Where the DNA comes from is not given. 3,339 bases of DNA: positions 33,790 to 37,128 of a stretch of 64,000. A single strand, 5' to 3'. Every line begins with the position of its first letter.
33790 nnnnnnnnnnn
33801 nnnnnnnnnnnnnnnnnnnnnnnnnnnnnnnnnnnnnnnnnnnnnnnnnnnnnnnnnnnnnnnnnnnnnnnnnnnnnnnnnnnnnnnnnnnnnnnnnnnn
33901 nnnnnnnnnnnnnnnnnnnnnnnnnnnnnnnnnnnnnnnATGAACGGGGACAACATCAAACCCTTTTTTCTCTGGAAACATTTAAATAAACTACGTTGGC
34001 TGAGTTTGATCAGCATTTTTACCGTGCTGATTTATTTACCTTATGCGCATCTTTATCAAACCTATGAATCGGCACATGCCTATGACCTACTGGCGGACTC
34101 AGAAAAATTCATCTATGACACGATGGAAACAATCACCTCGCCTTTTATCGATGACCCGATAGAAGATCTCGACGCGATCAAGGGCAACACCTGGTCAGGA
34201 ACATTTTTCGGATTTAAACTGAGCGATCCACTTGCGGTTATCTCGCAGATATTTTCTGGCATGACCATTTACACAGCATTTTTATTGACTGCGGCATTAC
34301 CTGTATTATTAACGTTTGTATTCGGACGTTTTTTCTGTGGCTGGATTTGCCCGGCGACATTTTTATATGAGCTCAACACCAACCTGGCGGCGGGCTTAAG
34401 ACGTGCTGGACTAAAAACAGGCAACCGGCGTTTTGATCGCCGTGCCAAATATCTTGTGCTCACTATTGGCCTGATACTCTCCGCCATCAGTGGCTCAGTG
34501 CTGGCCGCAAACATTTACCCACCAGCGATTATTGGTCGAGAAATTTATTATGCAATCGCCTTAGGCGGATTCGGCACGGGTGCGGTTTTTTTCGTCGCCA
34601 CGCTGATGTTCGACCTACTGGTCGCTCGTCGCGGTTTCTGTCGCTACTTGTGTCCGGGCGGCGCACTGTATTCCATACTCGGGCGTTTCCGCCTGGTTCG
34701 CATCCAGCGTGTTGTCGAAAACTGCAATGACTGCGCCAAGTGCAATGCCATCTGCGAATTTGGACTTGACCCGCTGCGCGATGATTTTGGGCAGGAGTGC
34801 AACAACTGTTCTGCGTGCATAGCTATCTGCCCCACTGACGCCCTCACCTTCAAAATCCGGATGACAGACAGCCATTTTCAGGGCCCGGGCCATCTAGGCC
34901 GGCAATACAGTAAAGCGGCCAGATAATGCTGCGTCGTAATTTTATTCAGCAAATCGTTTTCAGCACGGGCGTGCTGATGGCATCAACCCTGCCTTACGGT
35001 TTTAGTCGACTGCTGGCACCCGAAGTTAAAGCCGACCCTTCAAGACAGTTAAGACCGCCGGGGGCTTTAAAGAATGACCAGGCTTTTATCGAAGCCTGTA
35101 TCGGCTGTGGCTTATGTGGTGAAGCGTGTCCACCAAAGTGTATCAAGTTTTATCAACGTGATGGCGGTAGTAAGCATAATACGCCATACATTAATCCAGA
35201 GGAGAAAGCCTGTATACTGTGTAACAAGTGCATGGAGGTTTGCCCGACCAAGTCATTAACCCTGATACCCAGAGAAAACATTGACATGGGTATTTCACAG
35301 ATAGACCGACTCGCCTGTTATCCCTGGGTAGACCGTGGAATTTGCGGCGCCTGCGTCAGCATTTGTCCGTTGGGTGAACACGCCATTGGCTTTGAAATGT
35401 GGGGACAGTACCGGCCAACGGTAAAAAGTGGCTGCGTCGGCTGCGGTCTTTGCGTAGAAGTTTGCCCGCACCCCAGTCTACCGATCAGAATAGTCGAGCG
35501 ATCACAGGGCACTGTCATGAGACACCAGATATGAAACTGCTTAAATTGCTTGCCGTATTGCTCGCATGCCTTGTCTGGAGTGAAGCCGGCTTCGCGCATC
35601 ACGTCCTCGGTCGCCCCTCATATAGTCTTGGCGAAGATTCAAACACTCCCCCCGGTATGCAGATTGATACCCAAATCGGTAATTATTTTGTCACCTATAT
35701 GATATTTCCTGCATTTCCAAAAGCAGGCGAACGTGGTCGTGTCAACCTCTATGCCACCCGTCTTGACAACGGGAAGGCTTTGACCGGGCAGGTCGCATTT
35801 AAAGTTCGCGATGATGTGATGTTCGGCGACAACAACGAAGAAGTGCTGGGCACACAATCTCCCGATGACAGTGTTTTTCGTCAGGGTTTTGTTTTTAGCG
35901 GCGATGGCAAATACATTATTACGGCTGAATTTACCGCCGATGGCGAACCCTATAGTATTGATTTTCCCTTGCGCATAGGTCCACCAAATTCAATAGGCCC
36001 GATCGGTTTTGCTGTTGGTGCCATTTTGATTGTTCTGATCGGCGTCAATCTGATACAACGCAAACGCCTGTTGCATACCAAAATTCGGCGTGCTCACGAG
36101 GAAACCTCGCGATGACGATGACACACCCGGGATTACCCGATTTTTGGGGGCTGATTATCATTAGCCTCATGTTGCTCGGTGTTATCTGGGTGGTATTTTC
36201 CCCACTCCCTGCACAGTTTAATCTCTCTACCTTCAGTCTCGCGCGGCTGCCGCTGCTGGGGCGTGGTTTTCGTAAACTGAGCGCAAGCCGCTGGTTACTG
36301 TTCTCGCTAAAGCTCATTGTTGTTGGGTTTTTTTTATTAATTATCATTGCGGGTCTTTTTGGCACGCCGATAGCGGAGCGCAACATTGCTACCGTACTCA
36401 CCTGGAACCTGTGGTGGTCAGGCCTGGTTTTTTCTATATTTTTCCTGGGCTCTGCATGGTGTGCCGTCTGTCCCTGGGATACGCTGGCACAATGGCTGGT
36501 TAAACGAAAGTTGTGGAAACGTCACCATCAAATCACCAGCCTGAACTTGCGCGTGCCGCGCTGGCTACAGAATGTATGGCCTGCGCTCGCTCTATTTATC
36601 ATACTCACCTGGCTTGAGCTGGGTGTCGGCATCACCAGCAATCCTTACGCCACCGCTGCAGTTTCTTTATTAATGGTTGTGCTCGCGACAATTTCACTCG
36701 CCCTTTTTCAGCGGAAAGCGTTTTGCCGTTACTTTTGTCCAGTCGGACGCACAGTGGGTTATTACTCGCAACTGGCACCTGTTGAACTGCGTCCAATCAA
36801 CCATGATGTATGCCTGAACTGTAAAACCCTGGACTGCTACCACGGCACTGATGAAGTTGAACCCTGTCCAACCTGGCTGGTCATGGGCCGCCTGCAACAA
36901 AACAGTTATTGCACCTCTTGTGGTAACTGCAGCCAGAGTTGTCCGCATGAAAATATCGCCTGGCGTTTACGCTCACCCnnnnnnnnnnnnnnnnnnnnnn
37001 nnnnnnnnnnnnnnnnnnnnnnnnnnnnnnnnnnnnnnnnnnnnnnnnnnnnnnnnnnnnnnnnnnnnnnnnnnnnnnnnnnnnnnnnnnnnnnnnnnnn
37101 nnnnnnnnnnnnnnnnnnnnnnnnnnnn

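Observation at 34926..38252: Unassigned four-gene redox module: NapG-like ferredoxin, CopC/FixH-like periplasmic protein, 510-aa NapH/CcoG-like polytopic polyferredoxin, NapG-like ferredoxin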

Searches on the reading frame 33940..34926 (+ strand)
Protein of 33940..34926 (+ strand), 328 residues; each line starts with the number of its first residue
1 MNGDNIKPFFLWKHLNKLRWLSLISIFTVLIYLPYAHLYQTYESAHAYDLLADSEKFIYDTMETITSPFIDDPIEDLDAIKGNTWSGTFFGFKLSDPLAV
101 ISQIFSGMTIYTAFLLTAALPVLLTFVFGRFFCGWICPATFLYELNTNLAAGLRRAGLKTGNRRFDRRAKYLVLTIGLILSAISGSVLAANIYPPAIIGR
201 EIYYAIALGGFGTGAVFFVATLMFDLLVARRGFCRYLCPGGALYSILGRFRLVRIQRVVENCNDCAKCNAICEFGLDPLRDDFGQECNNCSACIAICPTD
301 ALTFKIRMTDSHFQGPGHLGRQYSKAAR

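Call 3: search_protein_families(library=pfam, proteins=[window:33940-34926:+], max_evalue=0.01)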
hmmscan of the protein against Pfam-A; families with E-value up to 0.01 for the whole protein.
window:33940-34926:+ (328 aa): 9 families
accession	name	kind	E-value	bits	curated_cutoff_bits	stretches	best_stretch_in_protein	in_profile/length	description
PF12801.12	Fer4_5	-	4.8e-13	49.3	22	2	113-145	4-36/48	4Fe-4S binding domain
PF12838.12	Fer4_7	-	1.1e-05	26.2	27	1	287-307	2-22/52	4Fe-4S dicluster domain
PF13237.11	Fer4_10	-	0.00011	22.5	25.5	0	285-299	7-21/53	4Fe-4S dicluster domain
PF13187.11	Fer4_9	-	0.0011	19.3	27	0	261-301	1-51/52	4Fe-4S dicluster domain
PF00037.32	Fer4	-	0.0015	18.7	21.1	1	286-303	7-24/24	4Fe-4S binding domain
PF13484.11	Fer4_16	-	0.0024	19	30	1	286-305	1-20/66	4Fe-4S double cluster binding domain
PF25160.1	LdpA_Fe-S-bd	-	0.0047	17.1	27.6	0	285-303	26-44/49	LdpA Fe-S cluster-binding domain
PF13746.11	Fer4_18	-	0.0082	16.8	27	0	256-298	55-96/114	4Fe-4S dicluster domain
PF12825.12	DUF3818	-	0.0098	15.4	25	0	23-66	235-278/338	Domain of unknown function in PX-proteins (DUF3818)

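Call 4: search_protein_families(library=ncbifam, proteins=[window:33940-34926:+], max_evalue=0.01)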
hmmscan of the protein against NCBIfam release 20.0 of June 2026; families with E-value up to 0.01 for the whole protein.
window:33940-34926:+ (328 aa): 11 families
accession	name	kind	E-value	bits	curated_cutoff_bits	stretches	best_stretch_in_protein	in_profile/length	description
NF007013.0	PRK09477.1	equivalog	4.2e-45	154.1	234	1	67-311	37-283/286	quinol dehydrogenase ferredoxin subunit NapH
TIGR02163.1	napH_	subfamily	2.3e-43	148.6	213.05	1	69-305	16-254/255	NapH/MauN family ferredoxin-type protein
NF046105.1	TransRegNosR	equivalog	3e-11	42.4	1000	1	126-294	493-659/680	transcriptional regulator NosR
TIGR02745.1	ccoG_rdxA_fixG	equivalog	1.8e-10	40.3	316.7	1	109-245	52-195/435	cytochrome c oxidase accessory protein CcoG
NF038196.1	ferrodoxin_EFR1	subfamily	7.1e-08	32.8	75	1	257-306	181-233/242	EFR1 family ferrodoxin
NF043039.1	HgcAB_like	equivalog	9.5e-07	28.7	285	1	112-302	162-349/350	HgcAB-like fusion protein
NF045874.1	Vhu_polyferre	exception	0.00017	20.5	600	1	234-303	38-105/381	F420-non-reducing hydrogenase associated-polyferredoxin VhuB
TIGR00276.1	TIGR00276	equivalog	0.0018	17.3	200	1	284-308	178-202/337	tRNA epoxyqueuosine(34) reductase QueG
NF009451.0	PRK12809.1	equivalog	0.0018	16.6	1154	1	253-304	78-136/639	formate-dependent uric acid utilization protein YgfT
NF040770.1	hetero_SS_HdrA2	exception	0.0074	14.4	1100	1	259-306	576-627/777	CoB-CoM heterodisulfide reductase HdrA2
NF042909.1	FMH_DH_FwdF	exception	0.0079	15.3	375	0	260-305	225-277/336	tungsten-dependent formylmethanofuran dehydrogenase subunit FwdF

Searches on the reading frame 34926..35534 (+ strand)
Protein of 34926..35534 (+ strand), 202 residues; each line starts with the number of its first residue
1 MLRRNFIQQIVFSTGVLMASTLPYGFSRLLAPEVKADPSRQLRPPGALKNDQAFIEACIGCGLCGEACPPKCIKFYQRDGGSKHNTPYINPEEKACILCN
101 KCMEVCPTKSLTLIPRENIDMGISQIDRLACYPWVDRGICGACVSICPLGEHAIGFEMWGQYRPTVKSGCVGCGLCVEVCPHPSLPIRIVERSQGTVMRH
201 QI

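Call 3: search_protein_families(library=pfam, proteins=[window:34926-35534:+], max_evalue=0.01)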
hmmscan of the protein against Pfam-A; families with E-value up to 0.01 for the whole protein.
window:34926-35534:+ (202 aa): 14 families
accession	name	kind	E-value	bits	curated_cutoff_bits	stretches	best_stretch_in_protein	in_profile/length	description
PF12838.12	Fer4_7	-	2.9e-20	72.9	27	4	58-109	2-51/52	4Fe-4S dicluster domain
PF00037.32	Fer4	-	2.8e-15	55.8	21.1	3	169-182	7-20/24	4Fe-4S binding domain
PF14697.11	Fer4_21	-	3.4e-14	53.2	35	2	140-181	11-52/59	4Fe-4S dicluster domain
PF13237.11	Fer4_10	-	1.4e-12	47.8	25.5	2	140-181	12-53/53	4Fe-4S dicluster domain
PF12797.12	Fer4_2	-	2.1e-12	46.6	24.5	3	168-181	8-21/22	4Fe-4S binding domain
PF13187.11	Fer4_9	-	4.5e-11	43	27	2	57-109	1-50/52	4Fe-4S dicluster domain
PF12837.12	Fer4_6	-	1.8e-10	40.7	25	2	94-108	7-21/24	4Fe-4S binding domain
PF13484.11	Fer4_16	-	6.8e-10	40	30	1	96-149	2-65/66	4Fe-4S double cluster binding domain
PF12800.12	Fer4_4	-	8e-10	38.6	24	1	168-181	2-15/17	4Fe-4S binding domain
PF25160.1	LdpA_Fe-S-bd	-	1.2e-08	35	27.6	2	38-75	8-45/49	LdpA Fe-S cluster-binding domain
PF13534.11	Fer4_17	-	4.3e-08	34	22.2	1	50-69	38-57/61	4Fe-4S dicluster domain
PF13183.11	Fer4_8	-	1.8e-07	32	27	1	56-109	3-67/68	4Fe-4S dicluster domain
PF12798.12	Fer4_3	-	2.4e-07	31.5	27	0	170-182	1-13/15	4Fe-4S binding domain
PF13459.11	Fer4_15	-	0.0018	19.4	22.4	0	56-75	6-24/66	4Fe-4S single cluster domain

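Call 4: search_protein_families(library=ncbifam, proteins=[window:34926-35534:+], max_evalue=0.01)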
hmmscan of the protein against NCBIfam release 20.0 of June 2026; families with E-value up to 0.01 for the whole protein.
window:34926-35534:+ (202 aa): 73 families (the best 25 are shown)
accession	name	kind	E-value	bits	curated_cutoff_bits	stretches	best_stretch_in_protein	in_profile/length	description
NF007012.0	PRK09476.1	equivalog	1.2e-27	96.7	269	1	3-193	11-209/254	ferredoxin-type protein NapG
TIGR00397.1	mauM_napG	subfamily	3.5e-22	79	178.85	1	3-195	4-202/213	MauM/NapG family ferredoxin-type protein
TIGR01971.1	NuoI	subfamily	1.9e-15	56.6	113.05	2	47-114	34-101/121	NADH-quinone oxidoreductase, chain I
NF004545.0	PRK05888.3-1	equivalog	7e-12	45.3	229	2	55-113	65-125/154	NADH-quinone oxidoreductase subunit NuoI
TIGR04395.1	cutC_activ_rSAM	equivalog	2e-11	43.7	360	2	56-115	54-107/309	choline TMA-lyase-activating enzyme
NF009053.0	PRK12387.1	subfamily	2.8e-11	43.5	204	1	55-114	37-93/180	formate hydrogenlyase complex iron-sulfur subunit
NF004536.0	PRK05888.1-1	equivalog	1.7e-10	40.5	212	1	31-117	33-120/180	NADH-quinone oxidoreductase subunit NuoI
TIGR00402.1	napF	equivalog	5.3e-10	39.4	102.2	1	40-181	20-144/149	ferredoxin-type protein NapF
NF004541.0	PRK05888.2-2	equivalog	8.9e-10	38.6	217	1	54-112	59-112/168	NADH-quinone oxidoreductase subunit NuoI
NF042909.1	FMH_DH_FwdF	exception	1.1e-09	37.9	375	1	57-130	16-139/336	tungsten-dependent formylmethanofuran dehydrogenase subunit FwdF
NF040864.1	HgcB_ferredoxin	equivalog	5.6e-09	35.7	99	2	168-184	14-30/93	mercury methylation ferredoxin HgcB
TIGR01944.1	rnfB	subfamily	7.5e-09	35.4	68.7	2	55-80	142-167/190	RnfABCDGE type electron transport complex subunit B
NF006076.0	PRK08222.1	equivalog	1.1e-08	35.1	270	1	55-114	37-93/181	hydrogenase 4 subunit H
NF004538.0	PRK05888.1-4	equivalog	1.2e-08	34.8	135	1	31-112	36-118/162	NADH-quinone oxidoreductase subunit NuoI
NF043069.1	T4HPD_activ_SAM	equivalog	1.2e-08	34.7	425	1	54-116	49-102/299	trans-4-hydroxy-L-proline dehydratase activase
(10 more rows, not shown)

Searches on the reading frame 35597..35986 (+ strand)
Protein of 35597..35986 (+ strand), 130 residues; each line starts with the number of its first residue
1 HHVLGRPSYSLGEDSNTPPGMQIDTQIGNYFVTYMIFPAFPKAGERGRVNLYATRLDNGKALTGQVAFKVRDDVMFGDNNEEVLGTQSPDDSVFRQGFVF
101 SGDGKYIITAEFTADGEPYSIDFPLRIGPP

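Call 19: search_protein_families(library=pfam, proteins=[window:35597-35986:+], max_evalue=10)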
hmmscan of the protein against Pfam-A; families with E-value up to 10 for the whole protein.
seq(130 aa): 0 families
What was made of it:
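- Tried and rejected: Nothing was found (call 19).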

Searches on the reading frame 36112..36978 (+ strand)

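Call 19: search_protein_families(library=pfam, proteins=[window:36112-36978:+], max_evalue=10)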
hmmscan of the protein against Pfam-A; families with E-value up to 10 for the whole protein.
seq(289 aa): 10 families
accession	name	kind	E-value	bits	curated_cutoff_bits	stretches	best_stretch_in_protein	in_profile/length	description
PF12801.12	Fer4_5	-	5.8e-08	33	22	2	184-212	3-31/48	4Fe-4S binding domain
PF00037.32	Fer4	-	0.0014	18.8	21.1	1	265-282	6-23/24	4Fe-4S binding domain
PF13237.11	Fer4_10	-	0.0015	18.8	25.5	1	263-279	5-21/53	4Fe-4S dicluster domain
PF25160.1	LdpA_Fe-S-bd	-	0.013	15.7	27.6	1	252-283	13-44/49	LdpA Fe-S cluster-binding domain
PF12837.12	Fer4_6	-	0.056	13.9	25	1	265-280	7-22/24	4Fe-4S binding domain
PF13484.11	Fer4_16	-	0.06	14.6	30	1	267-282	2-17/66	4Fe-4S double cluster binding domain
PF13187.11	Fer4_9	-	0.083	13.4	27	1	234-280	5-50/52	4Fe-4S dicluster domain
PF12838.12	Fer4_7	-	1.8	9.5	27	1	267-282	2-17/52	4Fe-4S dicluster domain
PF05187.19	Fer4_ETF_QO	-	3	8.5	24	1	205-249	46-90/104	Electron transfer flavoprotein-ubiquinone oxidoreductase, 4Fe-4S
PF13183.11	Fer4_8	-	6.5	7.8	27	0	204-280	10-67/68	4Fe-4S dicluster domain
